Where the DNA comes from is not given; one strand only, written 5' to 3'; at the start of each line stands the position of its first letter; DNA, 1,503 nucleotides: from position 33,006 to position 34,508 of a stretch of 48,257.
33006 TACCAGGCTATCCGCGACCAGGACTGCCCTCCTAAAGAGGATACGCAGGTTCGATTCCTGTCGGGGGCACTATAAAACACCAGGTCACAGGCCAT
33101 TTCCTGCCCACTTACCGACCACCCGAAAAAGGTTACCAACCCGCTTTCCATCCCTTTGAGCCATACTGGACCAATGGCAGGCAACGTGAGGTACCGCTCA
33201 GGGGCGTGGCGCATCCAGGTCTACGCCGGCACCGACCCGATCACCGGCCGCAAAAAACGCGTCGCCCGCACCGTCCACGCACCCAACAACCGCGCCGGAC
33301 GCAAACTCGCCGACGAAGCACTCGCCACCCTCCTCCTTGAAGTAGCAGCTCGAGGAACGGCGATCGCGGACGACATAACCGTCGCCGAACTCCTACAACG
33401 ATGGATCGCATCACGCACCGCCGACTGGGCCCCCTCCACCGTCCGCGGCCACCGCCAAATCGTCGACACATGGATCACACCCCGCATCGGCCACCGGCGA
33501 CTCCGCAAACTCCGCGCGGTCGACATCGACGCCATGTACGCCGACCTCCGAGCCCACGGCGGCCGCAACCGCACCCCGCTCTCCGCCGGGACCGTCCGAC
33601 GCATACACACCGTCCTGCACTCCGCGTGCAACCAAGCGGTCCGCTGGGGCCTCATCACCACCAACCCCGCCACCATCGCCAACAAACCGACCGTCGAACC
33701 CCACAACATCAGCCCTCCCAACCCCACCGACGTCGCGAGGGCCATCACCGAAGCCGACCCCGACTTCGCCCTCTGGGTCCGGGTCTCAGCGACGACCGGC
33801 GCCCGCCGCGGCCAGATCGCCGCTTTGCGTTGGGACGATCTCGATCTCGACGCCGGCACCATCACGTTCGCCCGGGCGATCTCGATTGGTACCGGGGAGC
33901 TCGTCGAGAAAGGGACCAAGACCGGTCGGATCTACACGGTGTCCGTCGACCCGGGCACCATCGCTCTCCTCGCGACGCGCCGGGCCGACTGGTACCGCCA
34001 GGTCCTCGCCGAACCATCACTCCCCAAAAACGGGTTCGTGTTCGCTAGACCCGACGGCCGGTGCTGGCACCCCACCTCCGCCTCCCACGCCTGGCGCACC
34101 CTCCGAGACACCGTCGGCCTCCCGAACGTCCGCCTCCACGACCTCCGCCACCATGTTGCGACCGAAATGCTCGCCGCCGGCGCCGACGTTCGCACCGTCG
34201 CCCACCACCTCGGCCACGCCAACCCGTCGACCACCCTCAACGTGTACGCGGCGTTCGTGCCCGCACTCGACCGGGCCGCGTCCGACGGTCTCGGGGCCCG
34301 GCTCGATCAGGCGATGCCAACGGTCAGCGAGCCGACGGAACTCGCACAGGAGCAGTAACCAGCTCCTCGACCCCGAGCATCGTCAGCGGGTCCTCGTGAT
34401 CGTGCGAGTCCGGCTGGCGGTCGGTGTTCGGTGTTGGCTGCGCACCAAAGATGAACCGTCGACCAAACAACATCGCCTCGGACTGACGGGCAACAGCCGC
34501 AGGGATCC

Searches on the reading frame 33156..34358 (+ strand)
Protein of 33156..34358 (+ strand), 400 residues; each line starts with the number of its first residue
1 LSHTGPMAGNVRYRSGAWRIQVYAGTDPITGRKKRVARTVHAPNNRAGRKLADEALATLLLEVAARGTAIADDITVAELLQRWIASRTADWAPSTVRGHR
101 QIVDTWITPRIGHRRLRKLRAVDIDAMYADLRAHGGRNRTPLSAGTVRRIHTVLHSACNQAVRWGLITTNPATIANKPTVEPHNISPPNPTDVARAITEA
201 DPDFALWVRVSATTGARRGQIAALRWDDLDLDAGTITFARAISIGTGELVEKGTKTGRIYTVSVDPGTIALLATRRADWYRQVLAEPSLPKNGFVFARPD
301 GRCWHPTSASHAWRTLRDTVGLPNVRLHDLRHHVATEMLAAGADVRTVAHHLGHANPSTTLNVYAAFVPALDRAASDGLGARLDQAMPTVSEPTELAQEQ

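Call 81: search_protein_families(library=pfam, proteins=[window:33156-34358:+], max_evalue=0.0001)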
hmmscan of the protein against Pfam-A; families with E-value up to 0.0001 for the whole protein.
window:33156-34358:+ (400 aa): 2 families
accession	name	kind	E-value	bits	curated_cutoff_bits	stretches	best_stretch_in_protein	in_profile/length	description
PF00589.27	Phage_integrase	-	2e-19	70.5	27.1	1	208-366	28-167/172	Phage integrase family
PF14659.12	Phage_int_SAM_3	-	6.2e-06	26.8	22.6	1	75-131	1-57/58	Phage integrase, N-terminal SAM-like domain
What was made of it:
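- A tyrosine integrase lies at 33156-34358 (call 81).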
